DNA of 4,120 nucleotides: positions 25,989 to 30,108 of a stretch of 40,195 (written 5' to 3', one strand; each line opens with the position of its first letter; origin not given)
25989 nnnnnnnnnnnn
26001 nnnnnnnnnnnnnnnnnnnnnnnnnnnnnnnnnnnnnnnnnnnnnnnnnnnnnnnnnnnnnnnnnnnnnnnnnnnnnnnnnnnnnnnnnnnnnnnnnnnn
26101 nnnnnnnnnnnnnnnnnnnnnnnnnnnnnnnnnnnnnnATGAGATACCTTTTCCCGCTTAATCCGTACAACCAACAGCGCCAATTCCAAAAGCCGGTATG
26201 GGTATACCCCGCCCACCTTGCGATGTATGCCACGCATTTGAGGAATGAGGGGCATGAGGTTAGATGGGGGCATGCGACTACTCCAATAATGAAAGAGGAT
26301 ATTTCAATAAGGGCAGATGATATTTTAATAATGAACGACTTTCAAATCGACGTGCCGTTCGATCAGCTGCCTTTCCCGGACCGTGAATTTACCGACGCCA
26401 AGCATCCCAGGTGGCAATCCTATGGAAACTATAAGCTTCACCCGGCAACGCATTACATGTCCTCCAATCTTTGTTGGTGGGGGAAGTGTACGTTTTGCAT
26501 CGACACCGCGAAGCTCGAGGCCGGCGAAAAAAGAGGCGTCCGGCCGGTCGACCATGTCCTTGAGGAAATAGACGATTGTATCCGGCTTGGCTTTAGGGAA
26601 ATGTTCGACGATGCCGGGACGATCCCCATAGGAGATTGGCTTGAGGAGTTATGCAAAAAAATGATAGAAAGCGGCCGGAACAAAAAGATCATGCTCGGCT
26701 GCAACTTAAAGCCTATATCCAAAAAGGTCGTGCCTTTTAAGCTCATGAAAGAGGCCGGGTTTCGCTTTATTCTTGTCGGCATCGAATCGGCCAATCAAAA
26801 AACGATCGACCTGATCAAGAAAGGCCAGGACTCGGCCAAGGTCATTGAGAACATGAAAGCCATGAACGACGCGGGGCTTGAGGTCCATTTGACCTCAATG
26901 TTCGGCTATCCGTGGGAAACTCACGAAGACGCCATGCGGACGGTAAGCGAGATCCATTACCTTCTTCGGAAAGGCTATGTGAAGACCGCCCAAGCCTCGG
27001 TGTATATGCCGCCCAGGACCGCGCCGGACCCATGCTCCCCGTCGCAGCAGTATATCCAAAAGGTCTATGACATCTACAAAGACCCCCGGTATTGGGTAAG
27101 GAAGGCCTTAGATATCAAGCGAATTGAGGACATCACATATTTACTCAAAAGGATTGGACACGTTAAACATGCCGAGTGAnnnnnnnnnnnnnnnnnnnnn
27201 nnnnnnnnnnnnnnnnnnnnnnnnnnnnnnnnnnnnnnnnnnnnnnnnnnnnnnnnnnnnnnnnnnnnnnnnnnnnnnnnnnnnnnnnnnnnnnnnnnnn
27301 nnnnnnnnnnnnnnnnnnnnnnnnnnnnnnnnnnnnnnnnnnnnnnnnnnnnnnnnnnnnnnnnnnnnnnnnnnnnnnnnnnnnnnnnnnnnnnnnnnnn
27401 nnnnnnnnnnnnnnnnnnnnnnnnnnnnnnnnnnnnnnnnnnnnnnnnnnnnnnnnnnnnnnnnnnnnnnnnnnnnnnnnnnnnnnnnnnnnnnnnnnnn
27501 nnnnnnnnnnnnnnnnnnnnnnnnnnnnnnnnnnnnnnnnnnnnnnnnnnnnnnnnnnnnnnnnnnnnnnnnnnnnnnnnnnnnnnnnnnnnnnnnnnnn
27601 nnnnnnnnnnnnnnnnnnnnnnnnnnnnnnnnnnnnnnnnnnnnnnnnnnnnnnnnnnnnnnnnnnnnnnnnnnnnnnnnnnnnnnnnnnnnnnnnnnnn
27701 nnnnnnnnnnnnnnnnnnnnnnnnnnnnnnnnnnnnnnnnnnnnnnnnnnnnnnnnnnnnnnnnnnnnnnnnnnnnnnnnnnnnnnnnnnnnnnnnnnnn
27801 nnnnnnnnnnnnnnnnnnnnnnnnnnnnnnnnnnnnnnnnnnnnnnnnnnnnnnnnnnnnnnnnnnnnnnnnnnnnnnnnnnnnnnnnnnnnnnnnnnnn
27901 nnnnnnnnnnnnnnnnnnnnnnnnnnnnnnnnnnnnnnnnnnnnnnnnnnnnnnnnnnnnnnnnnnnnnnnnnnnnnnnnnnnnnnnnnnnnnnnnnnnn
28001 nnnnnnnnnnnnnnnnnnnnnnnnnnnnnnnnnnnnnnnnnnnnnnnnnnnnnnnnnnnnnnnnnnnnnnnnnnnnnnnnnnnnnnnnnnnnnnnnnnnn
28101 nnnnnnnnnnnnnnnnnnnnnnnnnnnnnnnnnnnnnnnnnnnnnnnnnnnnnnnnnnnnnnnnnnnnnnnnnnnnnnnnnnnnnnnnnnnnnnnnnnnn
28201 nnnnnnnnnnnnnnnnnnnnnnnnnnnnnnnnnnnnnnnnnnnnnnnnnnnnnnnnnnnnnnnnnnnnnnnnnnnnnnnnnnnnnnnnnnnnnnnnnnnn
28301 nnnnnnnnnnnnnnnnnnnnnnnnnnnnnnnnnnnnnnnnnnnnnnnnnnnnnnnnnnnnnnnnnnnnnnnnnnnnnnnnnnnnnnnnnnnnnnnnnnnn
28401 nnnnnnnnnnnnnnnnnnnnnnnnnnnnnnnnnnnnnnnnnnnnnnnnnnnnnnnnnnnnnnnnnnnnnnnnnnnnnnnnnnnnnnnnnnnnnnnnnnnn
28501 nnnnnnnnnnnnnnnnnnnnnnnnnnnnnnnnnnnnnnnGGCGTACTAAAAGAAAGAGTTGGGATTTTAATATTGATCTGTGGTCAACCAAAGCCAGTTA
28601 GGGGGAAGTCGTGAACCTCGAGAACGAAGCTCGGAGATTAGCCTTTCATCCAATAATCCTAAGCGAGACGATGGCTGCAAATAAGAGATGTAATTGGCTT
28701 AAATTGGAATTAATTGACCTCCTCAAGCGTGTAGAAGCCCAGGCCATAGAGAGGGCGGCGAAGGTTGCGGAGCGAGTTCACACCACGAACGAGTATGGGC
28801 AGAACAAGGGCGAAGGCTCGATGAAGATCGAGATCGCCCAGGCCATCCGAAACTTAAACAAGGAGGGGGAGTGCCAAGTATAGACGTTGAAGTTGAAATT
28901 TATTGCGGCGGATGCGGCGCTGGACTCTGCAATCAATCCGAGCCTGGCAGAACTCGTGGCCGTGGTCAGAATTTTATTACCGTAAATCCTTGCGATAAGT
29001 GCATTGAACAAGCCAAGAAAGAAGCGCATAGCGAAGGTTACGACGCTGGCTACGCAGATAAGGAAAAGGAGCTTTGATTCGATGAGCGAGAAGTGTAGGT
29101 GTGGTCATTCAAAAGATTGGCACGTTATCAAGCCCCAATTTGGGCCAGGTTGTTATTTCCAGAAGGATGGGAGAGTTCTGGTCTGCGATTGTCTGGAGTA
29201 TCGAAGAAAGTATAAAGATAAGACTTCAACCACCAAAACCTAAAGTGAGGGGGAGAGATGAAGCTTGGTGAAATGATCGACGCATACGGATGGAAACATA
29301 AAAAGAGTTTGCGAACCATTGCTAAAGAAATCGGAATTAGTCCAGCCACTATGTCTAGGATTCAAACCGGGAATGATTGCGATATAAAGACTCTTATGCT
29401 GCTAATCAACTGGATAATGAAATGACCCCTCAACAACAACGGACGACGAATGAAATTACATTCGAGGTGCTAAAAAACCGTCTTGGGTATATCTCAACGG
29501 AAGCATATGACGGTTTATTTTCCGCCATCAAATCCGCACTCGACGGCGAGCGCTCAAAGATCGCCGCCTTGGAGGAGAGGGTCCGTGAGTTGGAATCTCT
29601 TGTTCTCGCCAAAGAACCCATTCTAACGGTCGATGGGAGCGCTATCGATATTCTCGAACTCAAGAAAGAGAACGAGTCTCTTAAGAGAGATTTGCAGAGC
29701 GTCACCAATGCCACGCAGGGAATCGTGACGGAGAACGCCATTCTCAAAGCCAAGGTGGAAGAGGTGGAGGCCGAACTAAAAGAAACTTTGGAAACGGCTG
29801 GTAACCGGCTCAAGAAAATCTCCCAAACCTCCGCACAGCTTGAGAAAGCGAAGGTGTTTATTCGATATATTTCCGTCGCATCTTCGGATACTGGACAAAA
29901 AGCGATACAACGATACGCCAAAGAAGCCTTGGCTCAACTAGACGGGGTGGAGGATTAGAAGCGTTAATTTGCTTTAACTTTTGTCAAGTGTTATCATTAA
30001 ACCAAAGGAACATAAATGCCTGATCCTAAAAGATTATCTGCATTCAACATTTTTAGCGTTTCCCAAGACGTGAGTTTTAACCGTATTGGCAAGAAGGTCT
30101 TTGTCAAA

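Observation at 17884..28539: A glycan/glycoconjugate biosynthesis island of about 10.7 kb and 15 ORFs occupies roughly a quarter of a 40-kb temperate podovirus-like genome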

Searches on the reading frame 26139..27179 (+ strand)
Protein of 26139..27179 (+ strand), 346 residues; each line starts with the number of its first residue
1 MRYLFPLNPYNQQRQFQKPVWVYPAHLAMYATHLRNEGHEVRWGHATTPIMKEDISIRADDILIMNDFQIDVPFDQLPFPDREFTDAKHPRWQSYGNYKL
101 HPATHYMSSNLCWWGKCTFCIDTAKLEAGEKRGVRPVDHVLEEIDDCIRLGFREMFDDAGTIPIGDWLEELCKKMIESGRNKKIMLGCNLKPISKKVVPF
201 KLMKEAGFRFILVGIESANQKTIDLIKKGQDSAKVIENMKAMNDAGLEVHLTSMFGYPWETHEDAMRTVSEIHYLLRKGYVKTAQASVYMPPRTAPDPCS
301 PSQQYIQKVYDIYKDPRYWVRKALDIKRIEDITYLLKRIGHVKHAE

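Call 6: search_protein_families(library=pfam, proteins=[window:26139-27179:+], max_evalue=0.01)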
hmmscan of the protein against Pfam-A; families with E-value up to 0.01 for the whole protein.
window:26139-27179:+ (346 aa): 1 family
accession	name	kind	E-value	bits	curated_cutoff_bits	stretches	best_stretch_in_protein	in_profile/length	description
PF04055.27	Radical_SAM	-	3.4e-15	57.1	29.5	1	110-270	5-164/166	Radical SAM superfamily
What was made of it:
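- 26139..27179 (+): Radical SAM enzyme, class-B-like core with a truncated N-terminal domain. Universal core. PF04055 at 57.1 bits (call 6).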

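Call 11: search_protein_families(library=ncbifam, proteins=[window:26139-27179:+], max_evalue=0.01)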
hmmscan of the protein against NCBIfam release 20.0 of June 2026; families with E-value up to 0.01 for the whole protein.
window:26139-27179:+ (346 aa): 15 families
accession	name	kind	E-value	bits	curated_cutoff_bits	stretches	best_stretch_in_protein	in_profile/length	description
TIGR03471.1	HpnJ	equivalog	9.8e-16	57.7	577.6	1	97-270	191-360/472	hopanoid biosynthesis associated radical SAM protein HpnJ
TIGR04479.1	bcpD_PhpK_rSAM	subfamily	8.9e-13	47.4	600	1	89-272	227-406/504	PhpK family radical SAM P-methyltransferase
TIGR04072.2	rSAM_ladder_B12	equivalog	6.7e-12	44.8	360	1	116-331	192-402/443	lipid biosynthesis B12-binding/radical SAM protein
TIGR03975.1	rSAM_ocin_1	subfamily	3.2e-11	42.5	281.85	1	74-267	234-422/606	RiPP maturation radical SAM C-methyltransferase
NF045585.1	rSAM_slr0320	equivalog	1.5e-09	36.9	775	1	116-269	247-399/511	photosystem II high light acclimation radical SAM protein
TIGR04014.1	B12_SAM_MJ_0865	equivalog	2.2e-08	33.3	360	1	103-269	159-330/434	methyl-coenzyme M reductase glutamine C-methyltransferase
TIGR04013.1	B12_SAM_MJ_1487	hypoth_equivalog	4.8e-08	32.2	251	1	209-291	267-347/382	TIGR04013 family B12-binding domain/radical SAM domain-containing protein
TIGR01212.1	TIGR01212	equivalog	1.9e-06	27.2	180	1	210-274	140-204/302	tRNA modification radical SAM protein MnmL/YtqA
TIGR02026.1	BchE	equivalog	1.9e-06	27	481.35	1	117-272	207-362/497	magnesium-protoporphyrin IX monomethyl ester anaerobic oxidative cyclase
NF040546.1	rSAM_CUAEP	equivalog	6.7e-06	25.1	500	1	200-273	266-339/468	CUAEP/CCAEP-tail radical SAM (seleno)protein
TIGR00538.1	hemN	equivalog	6.4e-05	22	324.95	1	168-272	124-227/454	oxygen-independent coproporphyrinogen III oxidase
NF033070.1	rSAM_AprD4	equivalog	0.0013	17.7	500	1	106-272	199-363/456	AprD4 family radical SAM diol-dehydratase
TIGR00539.1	hemN_rel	equivalog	0.0017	17.5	205.4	1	171-269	76-173/361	radical SAM family heme chaperone HemW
NF050148.1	rSAM_ApyD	equivalog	0.0032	15.9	750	1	201-291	292-383/645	RiPP biosynthesis radical SAM protein ApyD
TIGR04295.1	B12_rSAM_oligo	hypoth_equivalog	0.006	15.3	400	1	108-185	205-279/422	TIGR04295 family B12-binding domain-containing radical SAM protein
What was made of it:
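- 26139..27179 (+): Best NCBIfam hits are HpnJ and PhpK, far below their cut-offs and matching only from profile position about 190 onward (call 11).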

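Call 14: find_encoding_contigs(protein=window:26139-27179:+, flank=10000)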
Protein window:26139-27179:+ (346 aa): 7 contigs read that carry it; 4 places shown.
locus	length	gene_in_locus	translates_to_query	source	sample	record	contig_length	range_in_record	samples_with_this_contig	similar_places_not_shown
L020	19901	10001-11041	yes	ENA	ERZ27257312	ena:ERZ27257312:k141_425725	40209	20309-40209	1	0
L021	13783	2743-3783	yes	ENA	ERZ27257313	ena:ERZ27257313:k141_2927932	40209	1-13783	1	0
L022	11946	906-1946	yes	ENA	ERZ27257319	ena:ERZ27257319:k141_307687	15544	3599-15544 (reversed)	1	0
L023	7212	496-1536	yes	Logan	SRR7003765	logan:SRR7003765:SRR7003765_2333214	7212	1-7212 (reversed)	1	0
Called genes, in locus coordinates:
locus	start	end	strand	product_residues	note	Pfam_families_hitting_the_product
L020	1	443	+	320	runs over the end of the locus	PF03837:RecT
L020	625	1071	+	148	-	-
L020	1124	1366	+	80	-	-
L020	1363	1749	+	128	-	PF05766:NinG (weak)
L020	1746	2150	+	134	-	-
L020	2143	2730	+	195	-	PF01041:DegT_DnrJ_EryC1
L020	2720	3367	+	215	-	PF13489:Methyltransf_23 (faint), PF08242:Methyltransf_12 (faint), PF13649:Methyltransf_25 (weak)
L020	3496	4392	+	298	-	PF13439:Glyco_transf_4 (weak), PF13579:Glyco_trans_4_4, PF00534:Glycos_transf_1 (weak), PF13524:Glyco_trans_1_2 (weak)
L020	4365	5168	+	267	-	PF00535:Glycos_transf_2, PF13506:Glyco_transf_21 (faint)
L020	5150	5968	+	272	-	PF10111:Glyco_tranf_2_2 (weak), PF13641:Glyco_tranf_2_3, PF00535:Glycos_transf_2, PF13632:Glyco_trans_2_3 (weak)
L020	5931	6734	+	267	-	-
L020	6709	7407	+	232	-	PF02719:Polysacc_synt_2 (faint), PF04321:RmlD_sub_bind, PF01370:Epimerase, PF01073:3Beta_HSD, PF16363:GDP_Man_Dehyd, PF07993:NAD_binding_4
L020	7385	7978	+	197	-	PF00535:Glycos_transf_2, PF13641:Glyco_tranf_2_3 (weak)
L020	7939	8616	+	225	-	PF00535:Glycos_transf_2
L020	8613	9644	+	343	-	PF01370:Epimerase, PF04321:RmlD_sub_bind, PF16363:GDP_Man_Dehyd, PF07993:NAD_binding_4, PF01370:Epimerase, PF16363:GDP_Man_Dehyd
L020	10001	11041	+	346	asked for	PF04055:Radical_SAM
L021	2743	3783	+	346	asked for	PF04055:Radical_SAM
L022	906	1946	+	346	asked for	PF04055:Radical_SAM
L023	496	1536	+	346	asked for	PF04055:Radical_SAM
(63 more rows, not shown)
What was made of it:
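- Checked: An independent public gene call gives 14 genes; it omits the 82-aa ORF at 25894-26142 (call 14).
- The sequence was assembled independently in at least four samples with different contig start points (call 14).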

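Call 38: search_solved_structures(query=window:26139-27179:+, max_evalue=0.1)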
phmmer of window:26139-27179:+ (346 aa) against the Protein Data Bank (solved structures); distinct sequences matched with E-value up to 0.1: 2.
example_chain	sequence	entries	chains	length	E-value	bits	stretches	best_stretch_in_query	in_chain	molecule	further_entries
9ccb_A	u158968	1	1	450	0.0016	21.1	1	102-276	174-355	Radical SAM core domain-containing protein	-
6p78_A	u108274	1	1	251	0.072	15.7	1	107-221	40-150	Queuine lyase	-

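Call 88: search_protein_families(library=phrogs, proteins=[window:26139-27179:+], max_evalue=0.001)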
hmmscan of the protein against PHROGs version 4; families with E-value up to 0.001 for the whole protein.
window:26139-27179:+ (346 aa): 1 family
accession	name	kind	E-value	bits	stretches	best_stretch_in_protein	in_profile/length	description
phrog_21079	-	unknown function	1.3e-07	31.4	1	76-262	248-429/648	-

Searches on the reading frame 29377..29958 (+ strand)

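Call 6: search_protein_families(library=pfam, proteins=[window:29377-29958:+], max_evalue=0.01)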
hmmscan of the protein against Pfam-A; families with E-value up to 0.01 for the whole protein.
window:29377-29958:+ (193 aa): 2 families
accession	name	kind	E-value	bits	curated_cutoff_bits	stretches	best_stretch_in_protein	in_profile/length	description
PF09789.14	CC149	-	0.0055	16.5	30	1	94-145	139-190/316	Coiled-coil domain-containing protein 149-A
PF25014.1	NET2A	-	0.0088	16.3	33.1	0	11-166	71-229/235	NET2A-like domain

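Call 9: search_protein_families(library=phrogs, proteins=[window:29377-29958:+], max_evalue=0.001)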
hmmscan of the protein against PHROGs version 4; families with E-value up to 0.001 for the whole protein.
window:29377-29958:+ (193 aa): 0 families

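Call 11: search_protein_families(library=ncbifam, proteins=[window:29377-29958:+], max_evalue=0.01)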
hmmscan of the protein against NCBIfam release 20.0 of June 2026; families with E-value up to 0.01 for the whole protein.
window:29377-29958:+ (193 aa): 2 families
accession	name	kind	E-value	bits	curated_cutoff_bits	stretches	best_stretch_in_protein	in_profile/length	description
NF045487.1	ASRP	equivalog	0.0018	17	300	1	44-157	322-422/593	archaea-specific SMC-related protein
NF003034.1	PRK03918.1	equivalog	0.0063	14.5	700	1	45-161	258-370/878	DNA double-strand break repair ATPase Rad50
